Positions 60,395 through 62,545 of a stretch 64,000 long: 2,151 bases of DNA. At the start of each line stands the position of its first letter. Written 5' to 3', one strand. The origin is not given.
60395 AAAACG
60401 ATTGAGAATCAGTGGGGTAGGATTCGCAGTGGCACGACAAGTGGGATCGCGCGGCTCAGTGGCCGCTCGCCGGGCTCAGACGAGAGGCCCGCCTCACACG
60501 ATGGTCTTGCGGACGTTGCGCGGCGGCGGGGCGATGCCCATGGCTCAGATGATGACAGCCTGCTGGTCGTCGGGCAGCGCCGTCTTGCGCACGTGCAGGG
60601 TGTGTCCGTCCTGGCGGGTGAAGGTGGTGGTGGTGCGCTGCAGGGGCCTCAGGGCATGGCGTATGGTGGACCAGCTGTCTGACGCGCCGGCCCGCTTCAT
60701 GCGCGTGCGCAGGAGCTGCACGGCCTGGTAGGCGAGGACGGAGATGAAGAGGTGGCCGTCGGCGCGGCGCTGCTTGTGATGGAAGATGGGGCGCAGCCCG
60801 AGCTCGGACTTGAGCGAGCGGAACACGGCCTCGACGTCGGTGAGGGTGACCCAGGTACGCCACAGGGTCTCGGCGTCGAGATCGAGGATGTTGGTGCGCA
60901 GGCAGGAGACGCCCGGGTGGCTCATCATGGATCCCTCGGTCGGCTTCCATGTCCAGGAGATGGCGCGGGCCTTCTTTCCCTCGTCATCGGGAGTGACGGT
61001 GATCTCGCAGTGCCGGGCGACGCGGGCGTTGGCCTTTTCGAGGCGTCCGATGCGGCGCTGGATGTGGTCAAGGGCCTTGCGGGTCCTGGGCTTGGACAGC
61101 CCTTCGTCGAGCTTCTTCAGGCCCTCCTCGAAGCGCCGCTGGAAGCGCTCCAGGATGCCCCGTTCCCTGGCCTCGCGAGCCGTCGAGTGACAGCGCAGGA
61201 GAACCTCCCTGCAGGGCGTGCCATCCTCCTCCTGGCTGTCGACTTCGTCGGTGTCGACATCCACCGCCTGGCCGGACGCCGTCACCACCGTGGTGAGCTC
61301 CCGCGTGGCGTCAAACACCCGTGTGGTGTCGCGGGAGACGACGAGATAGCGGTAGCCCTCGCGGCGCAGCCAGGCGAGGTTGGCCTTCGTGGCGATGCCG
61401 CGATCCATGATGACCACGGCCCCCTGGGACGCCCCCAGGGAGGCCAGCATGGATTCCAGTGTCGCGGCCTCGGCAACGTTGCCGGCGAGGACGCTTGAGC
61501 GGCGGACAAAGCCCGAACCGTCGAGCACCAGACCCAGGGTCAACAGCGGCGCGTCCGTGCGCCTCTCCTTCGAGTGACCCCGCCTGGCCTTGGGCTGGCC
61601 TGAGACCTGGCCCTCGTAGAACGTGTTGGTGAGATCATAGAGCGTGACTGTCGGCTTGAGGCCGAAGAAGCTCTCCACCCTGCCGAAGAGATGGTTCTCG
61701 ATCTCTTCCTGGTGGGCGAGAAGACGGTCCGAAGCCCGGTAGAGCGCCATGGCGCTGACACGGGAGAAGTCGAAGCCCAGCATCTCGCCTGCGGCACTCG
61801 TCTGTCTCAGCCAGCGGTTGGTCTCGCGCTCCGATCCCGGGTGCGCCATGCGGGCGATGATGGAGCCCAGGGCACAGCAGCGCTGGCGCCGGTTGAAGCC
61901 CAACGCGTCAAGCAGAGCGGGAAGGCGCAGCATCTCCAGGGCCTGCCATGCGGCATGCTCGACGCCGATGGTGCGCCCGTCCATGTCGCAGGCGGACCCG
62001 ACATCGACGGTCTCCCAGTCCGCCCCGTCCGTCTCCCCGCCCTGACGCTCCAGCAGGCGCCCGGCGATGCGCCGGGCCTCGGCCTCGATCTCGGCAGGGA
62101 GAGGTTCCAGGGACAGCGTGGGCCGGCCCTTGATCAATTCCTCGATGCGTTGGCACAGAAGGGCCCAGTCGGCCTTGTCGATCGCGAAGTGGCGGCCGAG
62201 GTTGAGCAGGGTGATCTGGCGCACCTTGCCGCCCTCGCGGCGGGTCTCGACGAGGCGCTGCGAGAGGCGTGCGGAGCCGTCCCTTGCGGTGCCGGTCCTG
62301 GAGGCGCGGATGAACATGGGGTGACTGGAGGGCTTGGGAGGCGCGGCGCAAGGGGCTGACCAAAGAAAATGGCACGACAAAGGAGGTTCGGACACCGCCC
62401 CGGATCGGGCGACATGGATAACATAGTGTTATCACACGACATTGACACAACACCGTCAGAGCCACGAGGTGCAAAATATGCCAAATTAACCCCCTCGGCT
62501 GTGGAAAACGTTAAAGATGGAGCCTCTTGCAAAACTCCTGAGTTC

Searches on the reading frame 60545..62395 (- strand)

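Call 67: search_protein_families(library=pfam, proteins=[window:60545-62395:-], max_evalue=0.001)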
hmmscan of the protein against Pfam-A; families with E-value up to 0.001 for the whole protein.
window:60545-62395:- (616 aa): 1 family
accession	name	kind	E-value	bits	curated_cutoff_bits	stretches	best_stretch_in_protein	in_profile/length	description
PF01609.27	DDE_Tnp_1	-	8.4e-10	39.2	23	1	269-556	22-198/200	Transposase DDE domain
